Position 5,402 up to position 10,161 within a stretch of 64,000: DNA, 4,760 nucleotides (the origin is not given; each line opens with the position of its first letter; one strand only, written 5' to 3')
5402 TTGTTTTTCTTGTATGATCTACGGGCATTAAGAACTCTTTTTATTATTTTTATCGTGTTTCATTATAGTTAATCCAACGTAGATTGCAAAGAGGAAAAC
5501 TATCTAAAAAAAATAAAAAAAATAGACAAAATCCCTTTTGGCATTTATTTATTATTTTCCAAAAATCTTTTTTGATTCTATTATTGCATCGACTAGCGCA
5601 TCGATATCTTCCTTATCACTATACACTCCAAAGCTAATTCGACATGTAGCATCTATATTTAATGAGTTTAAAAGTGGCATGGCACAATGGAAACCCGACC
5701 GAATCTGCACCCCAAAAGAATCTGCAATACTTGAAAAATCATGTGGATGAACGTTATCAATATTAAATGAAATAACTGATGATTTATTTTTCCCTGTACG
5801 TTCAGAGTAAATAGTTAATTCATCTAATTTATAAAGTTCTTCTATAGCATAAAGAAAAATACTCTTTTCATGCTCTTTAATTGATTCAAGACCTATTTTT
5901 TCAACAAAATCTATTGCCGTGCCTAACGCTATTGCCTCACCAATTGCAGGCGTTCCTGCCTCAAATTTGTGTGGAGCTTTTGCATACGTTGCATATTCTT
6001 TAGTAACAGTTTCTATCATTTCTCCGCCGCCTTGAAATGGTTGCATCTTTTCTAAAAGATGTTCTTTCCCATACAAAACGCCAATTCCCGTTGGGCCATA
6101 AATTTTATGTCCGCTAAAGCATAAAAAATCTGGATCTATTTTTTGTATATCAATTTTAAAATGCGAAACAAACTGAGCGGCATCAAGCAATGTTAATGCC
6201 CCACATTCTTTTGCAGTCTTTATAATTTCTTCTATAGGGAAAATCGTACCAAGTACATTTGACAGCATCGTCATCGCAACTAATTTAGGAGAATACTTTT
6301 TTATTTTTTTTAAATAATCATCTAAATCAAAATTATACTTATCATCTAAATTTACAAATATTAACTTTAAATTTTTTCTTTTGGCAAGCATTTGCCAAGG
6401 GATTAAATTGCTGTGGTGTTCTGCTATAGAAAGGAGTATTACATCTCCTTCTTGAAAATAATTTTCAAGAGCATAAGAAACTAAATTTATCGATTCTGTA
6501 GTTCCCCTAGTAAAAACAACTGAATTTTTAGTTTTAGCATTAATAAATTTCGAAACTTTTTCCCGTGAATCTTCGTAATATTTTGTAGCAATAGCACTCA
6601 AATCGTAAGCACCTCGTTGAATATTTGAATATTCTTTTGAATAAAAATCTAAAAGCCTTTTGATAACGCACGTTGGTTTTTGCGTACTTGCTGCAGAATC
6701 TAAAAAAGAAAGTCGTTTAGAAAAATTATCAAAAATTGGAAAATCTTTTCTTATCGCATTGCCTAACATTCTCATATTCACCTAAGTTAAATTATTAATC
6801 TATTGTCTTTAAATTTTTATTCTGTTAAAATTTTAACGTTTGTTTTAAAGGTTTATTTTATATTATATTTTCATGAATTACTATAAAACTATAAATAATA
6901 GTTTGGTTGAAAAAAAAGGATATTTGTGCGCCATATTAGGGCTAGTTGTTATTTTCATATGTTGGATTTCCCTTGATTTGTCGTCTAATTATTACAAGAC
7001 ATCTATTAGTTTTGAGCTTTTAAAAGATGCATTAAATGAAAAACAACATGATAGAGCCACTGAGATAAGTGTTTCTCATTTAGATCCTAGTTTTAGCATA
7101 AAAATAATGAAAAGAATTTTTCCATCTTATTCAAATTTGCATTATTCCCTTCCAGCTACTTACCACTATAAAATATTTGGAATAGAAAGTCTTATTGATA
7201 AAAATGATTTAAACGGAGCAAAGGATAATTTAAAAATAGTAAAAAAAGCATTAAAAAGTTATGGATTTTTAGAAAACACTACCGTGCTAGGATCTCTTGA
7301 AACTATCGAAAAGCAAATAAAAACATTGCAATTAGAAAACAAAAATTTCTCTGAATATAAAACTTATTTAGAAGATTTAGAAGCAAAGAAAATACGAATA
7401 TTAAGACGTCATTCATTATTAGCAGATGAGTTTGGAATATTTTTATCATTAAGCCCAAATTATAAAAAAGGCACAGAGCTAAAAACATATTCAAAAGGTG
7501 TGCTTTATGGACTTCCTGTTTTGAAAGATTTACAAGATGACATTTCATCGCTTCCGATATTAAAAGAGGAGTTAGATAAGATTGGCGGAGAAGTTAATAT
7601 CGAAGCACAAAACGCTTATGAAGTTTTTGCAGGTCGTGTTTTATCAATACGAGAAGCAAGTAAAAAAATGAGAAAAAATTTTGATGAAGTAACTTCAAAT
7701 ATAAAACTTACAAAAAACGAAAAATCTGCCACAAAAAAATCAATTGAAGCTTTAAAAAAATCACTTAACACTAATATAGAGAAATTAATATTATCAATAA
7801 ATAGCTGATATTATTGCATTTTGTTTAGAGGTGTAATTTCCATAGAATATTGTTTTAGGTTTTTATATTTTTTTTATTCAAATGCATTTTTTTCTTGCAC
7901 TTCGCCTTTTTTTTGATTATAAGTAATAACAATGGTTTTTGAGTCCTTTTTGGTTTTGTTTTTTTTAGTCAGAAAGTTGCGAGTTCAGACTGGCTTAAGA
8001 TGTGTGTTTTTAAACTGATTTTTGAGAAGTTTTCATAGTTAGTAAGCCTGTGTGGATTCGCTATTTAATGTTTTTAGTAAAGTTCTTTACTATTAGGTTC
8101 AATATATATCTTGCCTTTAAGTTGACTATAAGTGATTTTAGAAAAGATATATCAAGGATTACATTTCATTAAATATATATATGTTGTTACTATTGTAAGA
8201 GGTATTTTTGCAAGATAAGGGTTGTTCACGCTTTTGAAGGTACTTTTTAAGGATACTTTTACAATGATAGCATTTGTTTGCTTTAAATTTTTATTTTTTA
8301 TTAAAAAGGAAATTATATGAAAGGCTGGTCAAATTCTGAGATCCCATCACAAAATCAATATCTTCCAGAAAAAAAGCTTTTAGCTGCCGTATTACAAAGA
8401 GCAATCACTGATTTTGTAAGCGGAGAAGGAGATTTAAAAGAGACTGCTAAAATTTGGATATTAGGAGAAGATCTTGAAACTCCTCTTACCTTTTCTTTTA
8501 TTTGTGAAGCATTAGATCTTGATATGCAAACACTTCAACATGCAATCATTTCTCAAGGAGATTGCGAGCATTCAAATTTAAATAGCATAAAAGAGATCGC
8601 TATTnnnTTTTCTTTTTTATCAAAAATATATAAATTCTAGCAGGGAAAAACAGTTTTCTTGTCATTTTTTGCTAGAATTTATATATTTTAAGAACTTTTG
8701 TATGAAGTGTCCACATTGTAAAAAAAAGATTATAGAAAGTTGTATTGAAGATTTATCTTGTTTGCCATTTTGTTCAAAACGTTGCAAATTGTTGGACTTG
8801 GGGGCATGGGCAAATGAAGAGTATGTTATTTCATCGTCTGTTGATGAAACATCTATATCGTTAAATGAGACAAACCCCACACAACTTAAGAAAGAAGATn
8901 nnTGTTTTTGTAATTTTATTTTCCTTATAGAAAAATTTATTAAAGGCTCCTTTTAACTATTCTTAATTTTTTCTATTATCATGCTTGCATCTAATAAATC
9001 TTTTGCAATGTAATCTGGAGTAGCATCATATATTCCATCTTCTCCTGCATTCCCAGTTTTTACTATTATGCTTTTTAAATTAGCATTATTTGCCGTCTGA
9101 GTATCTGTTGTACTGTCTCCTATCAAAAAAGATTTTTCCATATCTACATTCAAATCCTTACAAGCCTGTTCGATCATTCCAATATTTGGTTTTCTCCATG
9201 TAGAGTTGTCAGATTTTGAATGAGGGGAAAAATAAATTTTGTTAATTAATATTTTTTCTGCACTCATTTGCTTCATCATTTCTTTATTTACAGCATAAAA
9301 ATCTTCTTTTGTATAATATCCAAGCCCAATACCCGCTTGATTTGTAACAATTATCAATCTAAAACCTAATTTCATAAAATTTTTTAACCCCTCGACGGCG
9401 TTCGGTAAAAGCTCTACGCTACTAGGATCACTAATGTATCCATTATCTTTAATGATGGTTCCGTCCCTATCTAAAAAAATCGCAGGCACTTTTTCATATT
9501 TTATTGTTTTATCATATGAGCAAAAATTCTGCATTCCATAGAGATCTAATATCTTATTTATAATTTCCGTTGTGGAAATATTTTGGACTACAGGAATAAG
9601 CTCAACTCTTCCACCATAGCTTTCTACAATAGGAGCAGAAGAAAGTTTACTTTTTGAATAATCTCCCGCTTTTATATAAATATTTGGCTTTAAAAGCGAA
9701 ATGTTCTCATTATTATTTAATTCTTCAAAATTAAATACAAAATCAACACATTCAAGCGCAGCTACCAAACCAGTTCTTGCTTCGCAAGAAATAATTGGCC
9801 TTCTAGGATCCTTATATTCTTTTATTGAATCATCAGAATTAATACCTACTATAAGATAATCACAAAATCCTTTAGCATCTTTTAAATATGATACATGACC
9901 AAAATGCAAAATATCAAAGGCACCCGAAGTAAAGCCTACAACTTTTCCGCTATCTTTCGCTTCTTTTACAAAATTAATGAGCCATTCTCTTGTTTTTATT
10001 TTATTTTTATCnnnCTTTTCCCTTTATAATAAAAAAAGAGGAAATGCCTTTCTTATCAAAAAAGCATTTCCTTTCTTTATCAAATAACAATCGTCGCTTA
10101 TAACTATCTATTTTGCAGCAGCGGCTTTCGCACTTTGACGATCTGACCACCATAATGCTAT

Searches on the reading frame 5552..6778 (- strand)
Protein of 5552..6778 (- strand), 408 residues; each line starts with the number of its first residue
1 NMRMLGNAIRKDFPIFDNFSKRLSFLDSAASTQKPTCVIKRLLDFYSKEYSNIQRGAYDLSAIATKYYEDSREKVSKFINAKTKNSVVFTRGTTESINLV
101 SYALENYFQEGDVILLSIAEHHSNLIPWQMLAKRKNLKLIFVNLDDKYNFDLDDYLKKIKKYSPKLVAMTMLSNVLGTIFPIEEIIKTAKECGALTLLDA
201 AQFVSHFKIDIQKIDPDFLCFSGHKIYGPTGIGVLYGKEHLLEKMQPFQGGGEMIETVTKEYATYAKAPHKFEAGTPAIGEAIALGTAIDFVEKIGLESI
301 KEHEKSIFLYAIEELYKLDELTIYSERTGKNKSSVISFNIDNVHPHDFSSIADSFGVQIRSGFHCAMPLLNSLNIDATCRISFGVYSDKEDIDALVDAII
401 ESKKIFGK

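Call 92: search_protein_families(library=pfam, proteins=[window:5552-6778:-], max_evalue=0.001)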
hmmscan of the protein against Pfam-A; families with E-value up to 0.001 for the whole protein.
window:5552-6778:- (408 aa): 2 families
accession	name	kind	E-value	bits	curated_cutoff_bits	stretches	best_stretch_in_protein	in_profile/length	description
PF00266.25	Aminotran_5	-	5.8e-134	447.2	21.5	1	25-395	2-371/371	Aminotransferase class-V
PF00155.27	Aminotran_1_2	-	1.2e-11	44.9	19.7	1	62-259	38-254/361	Aminotransferase class I and II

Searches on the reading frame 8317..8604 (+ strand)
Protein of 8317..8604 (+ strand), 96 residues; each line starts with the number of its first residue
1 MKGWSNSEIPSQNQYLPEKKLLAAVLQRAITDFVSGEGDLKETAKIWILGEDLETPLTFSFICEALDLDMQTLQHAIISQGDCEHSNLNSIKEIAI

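Call 8: search_protein_families(library=ncbifam, proteins=[window:8317-8604:+], max_evalue=10)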
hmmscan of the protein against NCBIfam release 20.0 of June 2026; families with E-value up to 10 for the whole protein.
window:8317-8604:+ (96 aa): 1 family
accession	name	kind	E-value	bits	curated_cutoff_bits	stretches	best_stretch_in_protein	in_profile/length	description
NF009332.0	PRK12690.1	equivalog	0.16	11.2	288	1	69-95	180-206/239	flagellar hook-basal body complex protein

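Call 9: search_protein_families(library=phrogs, proteins=[window:8317-8604:+], max_evalue=10)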
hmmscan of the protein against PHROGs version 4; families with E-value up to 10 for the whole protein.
window:8317-8604:+ (96 aa): 2 families
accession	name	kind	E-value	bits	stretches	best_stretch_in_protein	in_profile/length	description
phrog_25362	-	unknown function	0.03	14.8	1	7-76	200-267/273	-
phrog_9183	-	unknown function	0.082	13.8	1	1-30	33-62/63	-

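Call 13: find_homologous_proteins(query=window:8317-8604:+, max_evalue=0.01)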
Query window:8317-8604:+ (96 aa): 420 proteins with E <= 0.01 among 422 candidates; the best 120 are listed.
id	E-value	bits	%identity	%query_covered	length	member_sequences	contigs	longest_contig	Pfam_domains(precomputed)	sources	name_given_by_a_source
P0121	1.6e-56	206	100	100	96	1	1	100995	-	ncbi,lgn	-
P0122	3.2e-48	179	86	100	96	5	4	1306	-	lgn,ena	-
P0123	1.2e-46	174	84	100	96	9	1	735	-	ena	-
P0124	2.2e-46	173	84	100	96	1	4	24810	-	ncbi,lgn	-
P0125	3.1e-44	166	84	97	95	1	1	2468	-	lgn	-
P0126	1.2e-41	158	78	100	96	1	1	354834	-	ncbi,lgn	ncbi:MAG: hypothetical protein ACOX3T_04635 [Bdellovibrionota bacterium]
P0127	2.3e-29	119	64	91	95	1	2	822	-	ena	-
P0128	3.1e-29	118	67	91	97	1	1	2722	-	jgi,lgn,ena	-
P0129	4.5e-29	118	59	100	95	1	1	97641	-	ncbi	-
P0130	5.3e-29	118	66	93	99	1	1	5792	-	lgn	-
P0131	6.9e-29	117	59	100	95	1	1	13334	-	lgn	-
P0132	1.1e-28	117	59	100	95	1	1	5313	-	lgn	-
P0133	1.2e-28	117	61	100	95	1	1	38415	-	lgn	-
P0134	2.1e-28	116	58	100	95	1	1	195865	-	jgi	-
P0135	2.2e-28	116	60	99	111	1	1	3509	-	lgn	-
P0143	1.9e-27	113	59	100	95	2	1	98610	-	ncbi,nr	ncbi:MAG: hypothetical protein K1X79_01365 [Oligoflexia bacterium]|nr:hypothetical protein [Oligofle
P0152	7.6e-27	111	59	91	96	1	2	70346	-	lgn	-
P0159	1.5e-26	110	60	90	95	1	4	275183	-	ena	-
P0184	5.1e-26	108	63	84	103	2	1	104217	-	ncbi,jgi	jgi:hypothetical protein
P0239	4.5e-25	105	61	88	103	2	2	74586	-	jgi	jgi:hypothetical protein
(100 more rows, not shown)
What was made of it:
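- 8317..8607 (+): Copy 1 (96 aa), the paralogue. It belongs to orthologue group A2. 420 orthologue clusters (call 13).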

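Call 46: find_encoding_contigs(protein=P0143, flank=6000, max_places=2)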
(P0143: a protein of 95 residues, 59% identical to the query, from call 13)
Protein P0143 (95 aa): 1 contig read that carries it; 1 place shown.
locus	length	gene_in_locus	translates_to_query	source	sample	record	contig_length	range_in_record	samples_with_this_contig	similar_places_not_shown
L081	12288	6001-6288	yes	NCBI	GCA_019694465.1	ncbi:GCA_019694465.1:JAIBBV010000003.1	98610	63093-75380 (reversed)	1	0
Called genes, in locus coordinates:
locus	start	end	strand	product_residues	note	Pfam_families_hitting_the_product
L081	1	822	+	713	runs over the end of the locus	PF01636:APH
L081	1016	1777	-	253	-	PF13672:PP2C_2 (weak)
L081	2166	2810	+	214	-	PF18433:DUF5610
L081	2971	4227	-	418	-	PF00155:Aminotran_1_2, PF00266:Aminotran_5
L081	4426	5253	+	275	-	-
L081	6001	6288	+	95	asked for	-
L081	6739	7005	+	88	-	-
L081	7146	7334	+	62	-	PF03884:YacG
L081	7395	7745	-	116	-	-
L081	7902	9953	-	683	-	PF00122:E1-E2_ATPase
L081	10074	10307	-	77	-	PF00471:Ribosomal_L33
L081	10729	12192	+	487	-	-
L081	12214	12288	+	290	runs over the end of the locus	PF00483:NTP_transferase, PF12804:NTP_transf_3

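Call 47: find_encoding_contigs(protein=P0134, flank=6000, max_places=2)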
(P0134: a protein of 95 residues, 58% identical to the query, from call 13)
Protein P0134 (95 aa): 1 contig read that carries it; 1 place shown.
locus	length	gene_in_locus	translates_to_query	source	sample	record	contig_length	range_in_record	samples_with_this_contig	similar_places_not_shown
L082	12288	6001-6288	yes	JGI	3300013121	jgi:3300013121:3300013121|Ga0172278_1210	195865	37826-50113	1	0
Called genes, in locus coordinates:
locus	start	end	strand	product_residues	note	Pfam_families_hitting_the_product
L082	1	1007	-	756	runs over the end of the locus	PF00330:Aconitase, PF00694:Aconitase_C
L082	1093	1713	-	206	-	-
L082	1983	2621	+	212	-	PF18433:DUF5610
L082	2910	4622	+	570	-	PF00082:Peptidase_S8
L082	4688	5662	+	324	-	-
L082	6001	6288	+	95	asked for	-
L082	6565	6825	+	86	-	-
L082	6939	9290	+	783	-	-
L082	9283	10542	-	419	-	PF13692:Glyco_trans_1_4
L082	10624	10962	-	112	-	-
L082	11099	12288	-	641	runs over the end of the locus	-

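Call 81: search_dna_similar(query=window:8317-8604:+, collection=phages, mode=protein, max_evalue=1, max_rows=15)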
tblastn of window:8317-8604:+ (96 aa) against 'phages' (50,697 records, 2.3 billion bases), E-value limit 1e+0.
Records with a match: 2; places in all: 2; records where one place covers at least 80% of the query: 0.
Best place of each record, by identity: <60% 2.
By first word of the organism name: Wolbachia 2.
By host as written in the record: Wolbachia sp. wMel_AMD 1; Wolbachia sp. wMel_KL 1.
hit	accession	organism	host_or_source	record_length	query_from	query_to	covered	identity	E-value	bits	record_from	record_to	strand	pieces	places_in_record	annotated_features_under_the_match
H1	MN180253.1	Wolbachia phage WO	Wolbachia sp. wMel_AMD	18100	18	77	63%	36.7%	8e-2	36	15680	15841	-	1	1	hypothetical protein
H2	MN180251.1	Wolbachia phage WO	Wolbachia sp. wMel_KL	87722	18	77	63%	36.7%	8e-2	36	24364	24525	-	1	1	hypothetical protein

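Call 82: get_annotated_region(hit=H2, flank=4000)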
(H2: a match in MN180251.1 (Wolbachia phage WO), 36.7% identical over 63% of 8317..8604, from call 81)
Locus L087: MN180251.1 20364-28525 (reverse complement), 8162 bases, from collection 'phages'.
description: UNVERIFIED: Wolbachia phage WO isolate Seq2wOMel_KL2 genomic sequence.
organism: Wolbachia phage WO (NCBI taxid 112596)
taxonomy: Viruses; Duplodnaviria; Heunggongvirae; Uroviricota; Caudoviricetes
host: Wolbachia sp. wMel_KL; source: Drosophila melanogaster; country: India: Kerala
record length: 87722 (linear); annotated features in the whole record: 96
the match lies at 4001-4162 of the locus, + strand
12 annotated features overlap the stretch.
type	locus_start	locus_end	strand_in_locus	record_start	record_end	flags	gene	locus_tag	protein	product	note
CDS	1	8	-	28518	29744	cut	-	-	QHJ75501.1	DNA methylase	-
CDS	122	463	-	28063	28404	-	-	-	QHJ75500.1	hypothetical protein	-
CDS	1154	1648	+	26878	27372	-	-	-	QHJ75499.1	hypothetical protein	-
CDS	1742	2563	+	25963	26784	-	-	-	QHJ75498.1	methyl-accepting chemotaxis protein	Methyl-accepting chemotaxis protein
CDS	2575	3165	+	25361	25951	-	-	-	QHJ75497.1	hypothetical protein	-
CDS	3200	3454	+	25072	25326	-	-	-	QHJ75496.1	hypothetical protein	-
CDS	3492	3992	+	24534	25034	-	-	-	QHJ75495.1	hypothetical protein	-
CDS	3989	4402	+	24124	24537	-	-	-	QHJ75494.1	hypothetical protein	-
CDS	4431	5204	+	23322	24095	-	-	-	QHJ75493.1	hypothetical protein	-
CDS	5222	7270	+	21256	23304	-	-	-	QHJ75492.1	hypothetical protein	-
CDS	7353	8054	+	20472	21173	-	-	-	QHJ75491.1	hypothetical protein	-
CDS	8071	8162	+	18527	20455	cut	-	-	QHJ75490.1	virulence-associated protein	-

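Call 85: search_protein_families(library=pfam, proteins=[L087:4431-5204:+, L087:3492-3992:+, L087:5222-7270:+], max_evalue=0.01)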
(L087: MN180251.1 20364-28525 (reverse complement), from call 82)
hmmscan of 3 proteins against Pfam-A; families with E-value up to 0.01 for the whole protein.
L087:4431-5204:+ (257 aa): 3 families
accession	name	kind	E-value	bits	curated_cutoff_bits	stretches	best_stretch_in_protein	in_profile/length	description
PF13481.12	AAA_25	-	1.3e-14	54.7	27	1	23-153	12-154/195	AAA domain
PF03602.21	Cons_hypoth95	-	0.0011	19.1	24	1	125-187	94-158/182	Conserved hypothetical protein 95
PF03796.21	DnaB_C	-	0.0035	17.2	27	1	43-183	16-139/255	DnaB-like helicase C terminal domain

L087:3492-3992:+ (166 aa): 0 families

L087:5222-7270:+ (682 aa): 6 families
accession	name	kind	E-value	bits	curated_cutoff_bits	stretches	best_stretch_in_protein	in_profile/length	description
PF13481.12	AAA_25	-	1.7e-34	119.6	27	1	291-487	5-193/195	AAA domain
PF01751.28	Toprim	-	2.9e-05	24.6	23.1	1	177-241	2-80/96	Toprim domain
PF13155.12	Toprim_2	-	0.00033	21.4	22.1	1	180-258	3-82/88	Toprim-like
PF13662.12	Toprim_4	-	0.0018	18.9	25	1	176-241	2-74/85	Toprim domain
PF13362.12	Toprim_3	-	0.0071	17.2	27.2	0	178-259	3-80/95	Toprim domain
PF06745.19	ATPase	-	0.0081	16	26.6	0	362-485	50-166/231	KaiC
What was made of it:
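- That gene lies immediately upstream of AAA_25 and Toprim-AAA_25 (primase/helicase-type) genes (calls 82, 85).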

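Call 86: search_dna_similar(query=window:8317-8604:+, collection=plasmids, mode=protein, max_evalue=1, max_rows=15)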
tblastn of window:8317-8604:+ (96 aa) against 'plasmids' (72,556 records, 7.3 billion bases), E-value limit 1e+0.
No match.
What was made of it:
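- There is no match in plasmids (call 86).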

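Call 93: predict_structure(alignment_id=A2)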
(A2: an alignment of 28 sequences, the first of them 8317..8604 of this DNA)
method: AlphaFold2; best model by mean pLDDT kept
length: 96 residues; sequences in the alignment: 28
mean_pLDDT: 79.6   pTM: 0.64
mean pLDDT of the five models: 79.6, 79.6, 79.5, 79.1, 78.6
residues with pLDDT >= 90: 54; 70-90: 13; 50-70: 18; < 50: 11
segments of 3 or more residues with pLDDT < 50: 6-8
pLDDT, mean of each block of 10 residues (from residue 1): 48 67 95 93 93 85 95 94 64 51
secondary structure, 60 per line:
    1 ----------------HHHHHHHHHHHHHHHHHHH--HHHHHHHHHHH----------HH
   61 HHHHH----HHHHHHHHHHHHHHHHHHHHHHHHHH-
elements in order: H17-35 H38-48 H59-65 H70-95
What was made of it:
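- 8317..8607 (+): The AF2 model has the same four-helix layout, pLDDT 79.6 (call 93).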

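Call 97: find_encoding_contigs(protein=P0159, flank=3000, max_places=1)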
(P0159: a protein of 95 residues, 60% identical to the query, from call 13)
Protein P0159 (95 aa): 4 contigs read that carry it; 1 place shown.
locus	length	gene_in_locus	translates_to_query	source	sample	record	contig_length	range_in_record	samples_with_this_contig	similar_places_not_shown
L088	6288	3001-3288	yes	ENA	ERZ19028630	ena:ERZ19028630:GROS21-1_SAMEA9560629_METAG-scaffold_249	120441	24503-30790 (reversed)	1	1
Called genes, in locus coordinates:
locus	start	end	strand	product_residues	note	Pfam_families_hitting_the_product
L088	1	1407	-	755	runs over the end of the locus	PF00330:Aconitase, PF00694:Aconitase_C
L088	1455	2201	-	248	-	-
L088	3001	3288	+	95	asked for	-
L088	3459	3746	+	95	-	-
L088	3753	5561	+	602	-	PF07973:tRNA_SAD, PF00587:tRNA-synt_2b, PF03129:HGTP_anticodon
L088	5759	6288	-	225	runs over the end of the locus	PF13098:Thioredoxin_2 (faint), PF08534:Redoxin, PF00578:AhpC-TSA (weak), PF13905:Thioredoxin_8 (weak)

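Call 98: find_encoding_contigs(protein=P0184, flank=3000, max_places=1)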
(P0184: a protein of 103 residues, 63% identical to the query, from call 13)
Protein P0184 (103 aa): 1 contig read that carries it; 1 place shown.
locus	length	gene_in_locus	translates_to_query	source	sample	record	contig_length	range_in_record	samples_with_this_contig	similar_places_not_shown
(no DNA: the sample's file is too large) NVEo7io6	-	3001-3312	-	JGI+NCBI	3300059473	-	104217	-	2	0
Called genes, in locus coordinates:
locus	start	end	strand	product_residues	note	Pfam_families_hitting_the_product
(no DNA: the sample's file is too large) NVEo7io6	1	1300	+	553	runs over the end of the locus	PF00709:Adenylsucc_synt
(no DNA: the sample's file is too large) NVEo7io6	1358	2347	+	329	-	-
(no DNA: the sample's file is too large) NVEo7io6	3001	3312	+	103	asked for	-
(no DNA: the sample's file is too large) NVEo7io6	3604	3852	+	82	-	-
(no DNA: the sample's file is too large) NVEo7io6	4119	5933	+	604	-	PF03485:Arg_tRNA_synt_N, PF00750:tRNA-synt_1d, PF05746:DALR_1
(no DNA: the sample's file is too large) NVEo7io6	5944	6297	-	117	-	-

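Call 99: find_encoding_contigs(protein=P0129, flank=3000, max_places=1)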
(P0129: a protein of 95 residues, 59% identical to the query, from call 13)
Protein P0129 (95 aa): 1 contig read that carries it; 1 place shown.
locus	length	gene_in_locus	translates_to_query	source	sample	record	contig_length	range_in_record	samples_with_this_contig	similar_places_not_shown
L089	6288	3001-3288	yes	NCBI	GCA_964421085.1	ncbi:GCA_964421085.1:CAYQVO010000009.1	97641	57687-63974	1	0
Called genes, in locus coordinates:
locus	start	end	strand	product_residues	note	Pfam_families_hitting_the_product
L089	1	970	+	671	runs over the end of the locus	PF00122:E1-E2_ATPase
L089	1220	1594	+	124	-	-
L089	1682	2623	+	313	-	-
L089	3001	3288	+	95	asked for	-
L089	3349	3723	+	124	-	-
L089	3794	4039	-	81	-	-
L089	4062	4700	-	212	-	PF18433:DUF5610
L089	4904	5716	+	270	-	-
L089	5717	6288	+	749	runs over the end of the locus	PF00330:Aconitase, PF00694:Aconitase_C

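Call 100: find_encoding_contigs(protein=P0126, flank=3000, max_places=1)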
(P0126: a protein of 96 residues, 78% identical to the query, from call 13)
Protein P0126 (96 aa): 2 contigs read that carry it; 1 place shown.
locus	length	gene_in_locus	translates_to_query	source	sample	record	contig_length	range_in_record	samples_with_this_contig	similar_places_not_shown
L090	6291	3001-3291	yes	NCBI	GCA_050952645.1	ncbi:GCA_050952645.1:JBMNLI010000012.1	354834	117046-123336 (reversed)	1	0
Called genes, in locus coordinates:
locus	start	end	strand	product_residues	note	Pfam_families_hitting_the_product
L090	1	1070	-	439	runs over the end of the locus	-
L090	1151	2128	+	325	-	-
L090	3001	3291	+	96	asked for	-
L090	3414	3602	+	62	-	PF03884:YacG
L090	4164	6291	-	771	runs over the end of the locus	-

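Call 101: find_encoding_contigs(protein=P0152, flank=3000, max_places=1)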
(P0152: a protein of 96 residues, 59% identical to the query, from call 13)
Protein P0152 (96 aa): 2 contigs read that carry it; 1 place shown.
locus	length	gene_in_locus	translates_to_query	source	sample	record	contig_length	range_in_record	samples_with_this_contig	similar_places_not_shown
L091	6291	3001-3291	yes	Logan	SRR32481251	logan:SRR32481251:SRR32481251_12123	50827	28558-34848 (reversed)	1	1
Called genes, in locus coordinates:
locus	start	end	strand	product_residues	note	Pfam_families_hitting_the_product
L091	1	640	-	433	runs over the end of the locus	PF00266:Aminotran_5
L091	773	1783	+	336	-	-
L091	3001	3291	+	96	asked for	-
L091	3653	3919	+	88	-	-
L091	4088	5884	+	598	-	PF07973:tRNA_SAD, PF00587:tRNA-synt_2b, PF03129:HGTP_anticodon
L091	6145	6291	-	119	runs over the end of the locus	-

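Call 102: find_encoding_contigs(protein=P0239, flank=3000, max_places=1)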
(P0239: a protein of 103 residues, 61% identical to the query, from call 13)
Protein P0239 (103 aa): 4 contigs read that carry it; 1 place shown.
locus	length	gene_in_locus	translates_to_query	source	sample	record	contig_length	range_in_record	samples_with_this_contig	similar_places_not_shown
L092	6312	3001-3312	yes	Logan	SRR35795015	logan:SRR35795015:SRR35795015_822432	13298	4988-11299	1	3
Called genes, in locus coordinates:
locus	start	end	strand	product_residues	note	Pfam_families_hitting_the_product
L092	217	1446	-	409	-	PF00266:Aminotran_5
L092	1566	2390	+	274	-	-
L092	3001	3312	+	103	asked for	-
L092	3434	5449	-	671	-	PF25255:WHD_RNase_II (weak), PF00773:RNB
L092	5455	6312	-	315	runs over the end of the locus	PF00215:OMPdecase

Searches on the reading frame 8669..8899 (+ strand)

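Call 92: search_protein_families(library=pfam, proteins=[window:8669-8899:+], max_evalue=0.001)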
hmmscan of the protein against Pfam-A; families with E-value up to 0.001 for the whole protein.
window:8669-8899:+ (77 aa): 1 family
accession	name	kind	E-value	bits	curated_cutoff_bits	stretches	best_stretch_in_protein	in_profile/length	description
PF03884.20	YacG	-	1.5e-16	60.3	25.5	1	12-58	1-45/52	DNA gyrase inhibitor YacG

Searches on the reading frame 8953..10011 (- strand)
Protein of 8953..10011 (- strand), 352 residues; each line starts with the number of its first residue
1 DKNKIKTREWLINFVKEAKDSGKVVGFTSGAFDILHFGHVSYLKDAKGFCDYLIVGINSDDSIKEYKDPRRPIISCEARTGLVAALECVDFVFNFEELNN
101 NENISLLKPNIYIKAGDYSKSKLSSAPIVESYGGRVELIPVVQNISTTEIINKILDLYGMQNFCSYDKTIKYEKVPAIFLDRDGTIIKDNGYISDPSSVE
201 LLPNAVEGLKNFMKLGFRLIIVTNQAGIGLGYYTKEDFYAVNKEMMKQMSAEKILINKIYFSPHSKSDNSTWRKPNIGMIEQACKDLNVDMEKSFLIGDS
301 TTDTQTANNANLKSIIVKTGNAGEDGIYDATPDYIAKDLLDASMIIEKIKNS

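Call 92: search_protein_families(library=pfam, proteins=[window:8953-10011:-], max_evalue=0.001)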
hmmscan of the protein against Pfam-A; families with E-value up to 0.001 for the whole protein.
window:8953-10011:- (352 aa): 5 families
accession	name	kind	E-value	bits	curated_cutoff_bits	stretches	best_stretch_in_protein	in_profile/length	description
PF13242.12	Hydrolase_like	-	4e-16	59.1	22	1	272-342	2-75/75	HAD-hyrolase-like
PF01467.32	CTP_transf_like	-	2.5e-12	47.6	21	1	28-151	2-131/133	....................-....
PF08645.17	PNK3P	-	4.2e-11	43.3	22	1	179-303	4-129/161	Polynucleotide kinase 3 phosphatase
PF13419.12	HAD_2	-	2.1e-10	41.4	23.8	1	240-317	107-178/178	Haloacid dehalogenase-like hydrolase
PF00702.32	Hydrolase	-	8.9e-07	29.9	26.4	1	193-311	91-191/191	haloacid dehalogenase-like hydrolase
